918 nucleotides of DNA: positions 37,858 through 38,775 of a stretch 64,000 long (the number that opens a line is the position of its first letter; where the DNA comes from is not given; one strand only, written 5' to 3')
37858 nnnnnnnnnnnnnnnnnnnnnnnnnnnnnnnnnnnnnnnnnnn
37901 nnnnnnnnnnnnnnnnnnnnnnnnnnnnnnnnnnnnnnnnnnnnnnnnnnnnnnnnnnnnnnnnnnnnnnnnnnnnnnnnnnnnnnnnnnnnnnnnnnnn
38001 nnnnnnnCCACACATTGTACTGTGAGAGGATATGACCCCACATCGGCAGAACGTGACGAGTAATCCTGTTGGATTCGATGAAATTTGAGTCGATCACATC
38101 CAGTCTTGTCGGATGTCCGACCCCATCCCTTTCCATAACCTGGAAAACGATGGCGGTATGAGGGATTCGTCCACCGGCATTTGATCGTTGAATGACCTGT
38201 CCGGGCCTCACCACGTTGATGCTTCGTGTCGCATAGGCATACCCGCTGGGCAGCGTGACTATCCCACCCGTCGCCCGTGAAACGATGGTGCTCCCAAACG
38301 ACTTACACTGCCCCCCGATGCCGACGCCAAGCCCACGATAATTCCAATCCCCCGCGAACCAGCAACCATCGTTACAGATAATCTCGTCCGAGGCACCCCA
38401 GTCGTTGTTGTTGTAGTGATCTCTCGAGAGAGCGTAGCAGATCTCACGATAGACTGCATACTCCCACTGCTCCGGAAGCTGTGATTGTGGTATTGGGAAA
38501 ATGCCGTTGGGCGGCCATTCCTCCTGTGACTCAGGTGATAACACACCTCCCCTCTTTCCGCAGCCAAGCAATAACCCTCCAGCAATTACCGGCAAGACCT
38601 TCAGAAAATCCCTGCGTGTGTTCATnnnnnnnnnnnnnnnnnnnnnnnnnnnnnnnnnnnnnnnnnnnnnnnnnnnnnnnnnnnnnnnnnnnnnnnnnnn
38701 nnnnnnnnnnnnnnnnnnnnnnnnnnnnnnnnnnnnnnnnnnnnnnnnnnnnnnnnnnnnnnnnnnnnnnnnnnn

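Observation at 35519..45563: Accessory island enriched in secreted peptidoglycan hydrolases with mosaic GC content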

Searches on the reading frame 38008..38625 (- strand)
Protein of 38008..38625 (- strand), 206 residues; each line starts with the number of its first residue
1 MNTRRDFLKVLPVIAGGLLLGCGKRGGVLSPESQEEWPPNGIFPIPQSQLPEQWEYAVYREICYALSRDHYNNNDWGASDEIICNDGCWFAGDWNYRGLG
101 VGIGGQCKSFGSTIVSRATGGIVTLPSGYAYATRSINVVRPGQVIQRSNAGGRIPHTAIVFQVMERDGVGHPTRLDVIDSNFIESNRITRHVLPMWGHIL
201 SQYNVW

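Call 4: search_protein_families(library=pfam, max_evalue=0.1, proteins=[window:38008-38625:-])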
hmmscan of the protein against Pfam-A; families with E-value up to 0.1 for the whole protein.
seq(206 aa): 0 families

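Call 37: search_protein_families(library=ncbifam, max_evalue=0.01, proteins=[P0001, P0002, P0003, P0004, P0005, P0006, P0009, P0013, P0014])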
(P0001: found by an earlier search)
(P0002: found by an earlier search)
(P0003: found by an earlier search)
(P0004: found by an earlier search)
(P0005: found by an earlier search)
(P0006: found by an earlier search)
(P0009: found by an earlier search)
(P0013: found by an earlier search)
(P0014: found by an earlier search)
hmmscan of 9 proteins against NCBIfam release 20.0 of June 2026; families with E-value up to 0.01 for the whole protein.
P0001 (245 aa): 0 families

P0002 (218 aa): 6 families
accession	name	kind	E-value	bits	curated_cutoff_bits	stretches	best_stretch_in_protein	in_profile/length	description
NF052336.1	PdgHdaseHSB100310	equivalog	3.2e-07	30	500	1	93-189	46-144/316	peptidoglycan hydrolase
NF052530.1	Heli_ShapePgp3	exception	7.7e-06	25.2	300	1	110-184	174-249/270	peptidoglycan metallopeptidase Pgp3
NF053824.1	PdgNdpepShyC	equivalog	0.00019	20.5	700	1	111-184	304-378/429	peptidoglycan DD-endopeptidase ShyC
NF040883.1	amid_act_ActS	equivalog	0.00036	19.9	375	1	113-178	146-211/242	amidase activator ActS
NF053825.1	PdgNdpepShyA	equivalog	0.00042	19.1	700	1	111-187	304-378/425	peptidoglycan DD-endopeptidase ShyA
NF008652.0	PRK11649.1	equivalog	0.00066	18.5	341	1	112-185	322-396/439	murein DD-endopeptidase MepM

P0003 (200 aa): 0 families

P0004 (206 aa): 0 families

P0005 (213 aa): 0 families

P0006 (233 aa): 0 families

P0009 (208 aa): 0 families

P0013 (913 aa): 15 families
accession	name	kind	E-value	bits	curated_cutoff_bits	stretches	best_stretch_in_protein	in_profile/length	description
NF033707.1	T9SS_sortase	equivalog_domain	4.3e-09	34.6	420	1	823-899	995-1076/1095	type IX secretion system sortase PorU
TIGR04183.1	Por_Secre_tail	domain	3.9e-08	33.2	23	1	830-911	2-71/72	T9SS type A sorting domain-containing protein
NF005176.1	PRK06655.1-1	equivalog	8.7e-07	29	230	1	843-906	92-155/197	flagellar hook assembly protein FlgD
NF053825.1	PdgNdpepShyA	equivalog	2.1e-06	26.7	700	1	69-150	304-379/425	peptidoglycan DD-endopeptidase ShyA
NF008652.0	PRK11649.1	equivalog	4e-06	25.8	341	1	70-150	322-396/439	murein DD-endopeptidase MepM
NF052336.1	PdgHdaseHSB100310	equivalog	4.6e-06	26.2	500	1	64-156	60-146/316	peptidoglycan hydrolase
NF052530.1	Heli_ShapePgp3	exception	1.2e-05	24.6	300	1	69-149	175-249/270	peptidoglycan metallopeptidase Pgp3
NF040883.1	amid_act_ActS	equivalog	1.7e-05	24.2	375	1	70-150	145-219/242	amidase activator ActS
NF053824.1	PdgNdpepShyC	equivalog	3.5e-05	22.9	700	1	70-150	305-379/429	peptidoglycan DD-endopeptidase ShyC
NF052323.1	T9SSA_dep_M6i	equivalog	3.8e-05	21.8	600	1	831-910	962-1037/1043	T9SS-dependent M6-like inactivated metalloprotease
NF052228.1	T9SS_PorZ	equivalog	6.6e-05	21.5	260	1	821-897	668-739/757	type IX secretion system anionic LPS delivery protein PorZ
NF009276.0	PRK12633.1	equivalog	0.0001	22.1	383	1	846-899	127-180/234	flagellar basal body rod modification protein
NF008123.1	PRK10871.1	equivalog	0.0002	20.9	311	1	71-150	275-348/365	murein hydrolase activator NlpD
NF038113.1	T9SSA_dep_M36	equivalog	0.00041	18.6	885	1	824-911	790-868/869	T9SS-dependent M36 family metallopeptidase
NF008644.1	PRK11637.1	equivalog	0.0028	16.7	270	1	76-158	301-378/385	murein hydrolase activator EnvC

P0014 (385 aa): 2 families
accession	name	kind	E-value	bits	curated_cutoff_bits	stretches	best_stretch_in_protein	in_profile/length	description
TIGR03931.1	T7SS_Rv3446c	hypoth_equivalog_domain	3e-05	24.4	47.6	1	13-107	2-91/194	type VII secretion-associated protein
NF040946.1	PSII_PsbP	equivalog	0.00042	20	60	0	66-102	20-56/180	photosystem II reaction center PsbP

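Call 61: search_protein_families(library=pfam, max_evalue=1, proteins=[L011:4616-5257:+, L014:6889-7599:+, L015:4982-5701:+, L015:3115-3744:+, L016:4921-5568:+, L017:591-1337:+, L018:2079-3242:+, L018:4724-5317:+, L001:5813-6511:+, L011:7986-9065:+])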
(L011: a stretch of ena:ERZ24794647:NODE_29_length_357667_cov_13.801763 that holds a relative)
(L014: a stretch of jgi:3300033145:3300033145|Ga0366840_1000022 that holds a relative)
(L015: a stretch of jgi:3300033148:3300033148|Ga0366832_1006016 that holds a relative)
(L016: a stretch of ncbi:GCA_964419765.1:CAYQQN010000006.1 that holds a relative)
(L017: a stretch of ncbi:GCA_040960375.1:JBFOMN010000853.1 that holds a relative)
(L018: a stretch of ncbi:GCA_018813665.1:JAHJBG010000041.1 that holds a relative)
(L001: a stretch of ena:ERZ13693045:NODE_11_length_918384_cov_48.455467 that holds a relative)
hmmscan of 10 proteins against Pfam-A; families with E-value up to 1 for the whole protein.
L011:4616-5257:+ (213 aa): 3 families
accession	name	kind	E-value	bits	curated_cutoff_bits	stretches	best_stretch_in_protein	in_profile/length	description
PF09716.15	ETRAMP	-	0.04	14.4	29.1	1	1-42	1-30/81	Malarial early transcribed membrane protein (ETRAMP)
PF16872.10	putAbiC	-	0.077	14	22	1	182-210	13-46/80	Putative phage abortive infection protein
PF00886.24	Ribosomal_S16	-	0.15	12.4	27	1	93-108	26-41/62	Ribosomal protein S16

L014:6889-7599:+ (236 aa): 3 families
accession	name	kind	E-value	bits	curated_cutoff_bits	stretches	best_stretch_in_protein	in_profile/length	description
PF18933.6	PsbP_2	-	8.5e-05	23.1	27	1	14-222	4-183/184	PsbP-like protein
PF20377.3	DUF6672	-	0.12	12.6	24.3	1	3-30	5-32/152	Family of unknown function (DUF6672)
PF11837.13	INV_N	-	0.25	12.3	27.8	1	8-63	24-81/109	Beta-fructofuranosidase, N-terminal domain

L015:4982-5701:+ (239 aa): 3 families
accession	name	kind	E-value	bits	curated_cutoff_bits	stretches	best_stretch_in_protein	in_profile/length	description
PF18933.6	PsbP_2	-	8.1e-06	26.4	27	1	16-225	4-184/184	PsbP-like protein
PF09716.15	ETRAMP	-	0.056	13.9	29.1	1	3-36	48-81/81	Malarial early transcribed membrane protein (ETRAMP)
PF09889.16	DUF2116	-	0.5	10.8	26.8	1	5-28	32-57/59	Probable treble clef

L015:3115-3744:+ (209 aa): 5 families
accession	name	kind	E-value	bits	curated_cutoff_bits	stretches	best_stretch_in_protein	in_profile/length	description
PF07790.16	Pilin_N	-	0.015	16.6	25.2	1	12-50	9-47/78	Archaeal Type IV pilin, N-terminal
PF13967.11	RSN1_TM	-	0.018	15.1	27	1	15-49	5-39/156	Late exocytosis, associated with Golgi transport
PF13800.11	Sigma_reg_N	-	0.03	15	26.3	1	11-65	15-73/91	Sigma factor regulator N-terminal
PF25184.1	YxzE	-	0.097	14.1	40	1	13-61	3-47/65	YxzE-like putative bacteriocin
PF11337.13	DUF3139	-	0.22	12.5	27.3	1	12-53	4-45/83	Protein of unknown function (DUF3139)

L016:4921-5568:+ (215 aa): 2 families
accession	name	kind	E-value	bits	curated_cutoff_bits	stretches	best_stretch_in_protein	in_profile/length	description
PF06072.16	Herpes_US9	-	0.12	12.8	23.7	1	4-25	37-58/61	Alphaherpesvirus tegument protein US9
PF13663.11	DUF4148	-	0.16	12.8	27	1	1-40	1-38/62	Domain of unknown function (DUF4148)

L017:591-1337:+ (248 aa): 8 families
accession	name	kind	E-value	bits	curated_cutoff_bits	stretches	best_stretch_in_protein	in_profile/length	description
PF18933.6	PsbP_2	-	0.0028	18.1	27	1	86-125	28-69/184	PsbP-like protein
PF19168.5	DUF5850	-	0.036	15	25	1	20-101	4-84/171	Family of unknown function (DUF5850)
PF21827.1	New_glue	-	0.036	14.2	31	1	21-80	6-63/94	New glue protein family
PF19721.4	DUF6215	-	0.14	12.2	27.1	1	9-48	2-41/135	Family of unknown function (DUF6215)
PF09911.14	DUF2140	-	0.15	12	34.3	1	10-74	2-66/187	Uncharacterized protein conserved in bacteria (DUF2140)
PF12072.13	RNase_Y_N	-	0.17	11.8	32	1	16-48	2-34/201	RNase Y N-terminal region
PF03833.19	PolC_DP2_N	-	0.21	11.2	24.3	1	53-95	82-124/271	DNA polymerase II large subunit DP2, N-terminal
PF20187.3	DUF6550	-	0.5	11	27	1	15-97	17-95/190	Family of unknown function (DUF6550)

L018:2079-3242:+ (387 aa): 0 families

L018:4724-5317:+ (197 aa): 1 family
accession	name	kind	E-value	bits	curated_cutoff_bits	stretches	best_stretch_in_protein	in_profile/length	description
PF12704.14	MacB_PCD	-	0.13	12.9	27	1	7-150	9-114/207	MacB-like periplasmic core domain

L001:5813-6511:+ (232 aa): 4 families
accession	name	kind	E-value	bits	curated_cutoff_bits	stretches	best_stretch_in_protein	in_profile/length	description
PF18933.6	PsbP_2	-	0.00067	20.1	27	1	37-101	14-77/184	PsbP-like protein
PF07790.16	Pilin_N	-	0.0097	17.2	25.2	1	13-62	9-58/78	Archaeal Type IV pilin, N-terminal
PF10907.13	DUF2749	-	0.067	13.7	25.5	1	14-54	7-49/72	Protein of unknown function (DUF2749)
PF03493.23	BK_channel_a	-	0.088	13.6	26.8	1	121-167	28-73/90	Calcium-activated BK potassium channel alpha subunit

L011:7986-9065:+ (359 aa): 2 families
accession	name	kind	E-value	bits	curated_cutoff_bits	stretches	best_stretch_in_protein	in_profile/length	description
PF01789.22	PsbP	-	0.0078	16.7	23.5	1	222-273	4-53/155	PsbP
PF18933.6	PsbP_2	-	0.059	13.8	27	1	221-244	44-67/184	PsbP-like protein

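Call 62: search_protein_families(library=phrogs, max_evalue=0.001, proteins=[P0001, P0002, P0003, P0004, P0005, P0006, P0009, P0013, P0014])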
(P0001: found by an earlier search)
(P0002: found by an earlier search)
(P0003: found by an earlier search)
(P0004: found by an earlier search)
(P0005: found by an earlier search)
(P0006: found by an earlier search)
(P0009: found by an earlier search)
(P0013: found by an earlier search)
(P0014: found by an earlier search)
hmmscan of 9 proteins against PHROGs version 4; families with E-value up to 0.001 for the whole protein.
P0001 (245 aa): 0 families

P0002 (218 aa): 9 families
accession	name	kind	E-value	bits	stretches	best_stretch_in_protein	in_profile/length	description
phrog_7767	-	other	3.9e-10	40.8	1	88-185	20-105/194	metallo-endopeptidase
phrog_6700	-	lysis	2.7e-09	35.5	1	111-196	2634-2721/2898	endolysin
phrog_3084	-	lysis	1.9e-07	31.5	1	103-189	25-119/468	endolysin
phrog_10030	-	tail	7.8e-07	27.7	1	93-184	1905-2003/2105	tail length tape measure protein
phrog_880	-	lysis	1.4e-05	25.7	1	112-187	38-120/435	endolysin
phrog_3578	-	lysis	1.5e-05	25.5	1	144-184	293-334/405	endolysin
phrog_21656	-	other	3.5e-05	23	1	113-184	647-727/1022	peptidase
phrog_14988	-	other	3.6e-05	24.6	1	97-184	28-124/272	peptidase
phrog_4070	-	tail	0.00014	21.2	1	113-188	635-711/989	tail length tape measure protein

P0003 (200 aa): 0 families

P0004 (206 aa): 0 families

P0005 (213 aa): 0 families

P0006 (233 aa): 1 family
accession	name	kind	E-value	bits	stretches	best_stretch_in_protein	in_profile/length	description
phrog_10051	-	lysis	0.0002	21.7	1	141-203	347-410/455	endolysin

P0009 (208 aa): 0 families

P0013 (913 aa): 10 families
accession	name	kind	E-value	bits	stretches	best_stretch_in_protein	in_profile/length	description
phrog_7767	-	other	7.7e-11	43.1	1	69-152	29-107/194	metallo-endopeptidase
phrog_10030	-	tail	3.9e-09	35.4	1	30-157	1881-2011/2105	tail length tape measure protein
phrog_6700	-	lysis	6.9e-08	30.9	1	68-153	2633-2713/2898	endolysin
phrog_14988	-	other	2.7e-07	31.6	1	72-152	45-127/272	peptidase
phrog_28394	-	unknown function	8.9e-07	29.4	1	68-154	210-291/303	-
phrog_28672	-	other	1.9e-06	27.7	1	50-151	277-373/397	metallo-endopeptidase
phrog_8537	-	unknown function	1.3e-05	25.7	1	108-162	56-109/384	-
phrog_880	-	lysis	0.00068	20.1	0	63-152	31-120/435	endolysin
phrog_4070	-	tail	0.00086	18.5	0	100-157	659-715/989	tail length tape measure protein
phrog_3578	-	lysis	0.001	19.6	0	114-149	300-334/405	endolysin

P0014 (385 aa): 0 families

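Call 75: search_protein_families(library=pfam, max_evalue=0.001, proteins=[L020:1670-4231:-, L020:4243-4878:-, L020:4926-5501:-, L020:6934-8073:+, L020:8861-10069:-, L020:10595-12013:-, L020:1257-1673:-, L020:5836-6474:+])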
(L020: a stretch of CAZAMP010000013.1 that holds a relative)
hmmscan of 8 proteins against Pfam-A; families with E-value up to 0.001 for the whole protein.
L020:1670-4231:- (853 aa): 8 families
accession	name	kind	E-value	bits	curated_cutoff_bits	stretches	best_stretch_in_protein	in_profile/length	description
PF10412.15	TrwB_AAD_bind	-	1.8e-14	53.9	20.5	2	442-535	11-98/387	Type IV secretion-system coupling protein DNA-binding domain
PF01935.23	DUF87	-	2.9e-08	34.5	23.2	1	436-519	12-90/220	Helicase HerA, central domain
PF13401.12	AAA_22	-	5.2e-05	24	27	0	445-470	4-29/130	AAA domain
PF12696.13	TraG-D_C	-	0.0001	22.7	22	1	712-777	3-70/126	TraM recognition site of TraD and TraG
PF01580.24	FtsK_SpoIIIE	-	0.00033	20.6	24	1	431-468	25-61/221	FtsK/SpoIIIE family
PF24389.1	ORC-CDC6-like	-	0.00046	19.5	27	1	439-472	25-58/571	ORC-CDC6-like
PF00005.33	ABC_tran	-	0.00087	20.3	25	0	447-469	12-34/137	ABC transporter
PF05872.18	HerA_C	-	0.00097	18.3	22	0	434-487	9-62/502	Helicase HerA-like C-terminal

L020:4243-4878:- (211 aa): 0 families

L020:4926-5501:- (191 aa): 1 family
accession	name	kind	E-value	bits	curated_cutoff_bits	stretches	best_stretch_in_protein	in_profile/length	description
PF04542.20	Sigma70_r2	-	4.6e-05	23.6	24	1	24-80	9-60/71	Sigma-70 region 2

L020:6934-8073:+ (379 aa): 0 families

L020:8861-10069:- (402 aa): 0 families

L020:10595-12013:- (472 aa): 0 families

L020:1257-1673:- (138 aa): 0 families

L020:5836-6474:+ (212 aa): 1 family
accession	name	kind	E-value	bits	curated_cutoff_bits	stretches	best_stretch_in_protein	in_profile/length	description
PF05257.22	CHAP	-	0.0006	20.7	26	1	109-187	7-81/81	CHAP domain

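Call 76: search_protein_families(library=pfam, max_evalue=0.01, proteins=[L023:2776-3348:+, L023:4410-5075:+, L027:4003-4695:+, L016:2548-3120:+, L023:5653-6498:+, L027:5557-6366:+, L026:47-802:+, L022:2314-3246:+, L022:494-1138:+, L001:11670-12815:+])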
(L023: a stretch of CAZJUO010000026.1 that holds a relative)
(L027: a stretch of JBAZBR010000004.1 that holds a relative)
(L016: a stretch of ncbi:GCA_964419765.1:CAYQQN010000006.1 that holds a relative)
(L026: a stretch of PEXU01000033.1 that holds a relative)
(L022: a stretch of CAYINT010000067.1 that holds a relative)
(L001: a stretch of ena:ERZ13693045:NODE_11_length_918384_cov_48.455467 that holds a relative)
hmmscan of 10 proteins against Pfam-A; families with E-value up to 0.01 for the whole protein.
L023:2776-3348:+ (190 aa): 0 families

L023:4410-5075:+ (221 aa): 0 families

L027:4003-4695:+ (230 aa): 0 families

L016:2548-3120:+ (190 aa): 0 families

L023:5653-6498:+ (281 aa): 0 families

L027:5557-6366:+ (269 aa): 1 family
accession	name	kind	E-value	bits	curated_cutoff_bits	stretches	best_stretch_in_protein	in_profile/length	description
PF05257.22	CHAP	-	0.00012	22.9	26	1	142-214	4-71/81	CHAP domain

L026:47-802:+ (251 aa): 0 families

L022:2314-3246:+ (310 aa): 0 families

L022:494-1138:+ (214 aa): 0 families

L001:11670-12815:+ (381 aa): 1 family
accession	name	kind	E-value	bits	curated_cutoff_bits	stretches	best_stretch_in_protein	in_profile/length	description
PF00930.27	DPPIV_N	-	3.3e-06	26.5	22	0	262-324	26-82/354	Dipeptidyl peptidase IV (DPP IV) N-terminal region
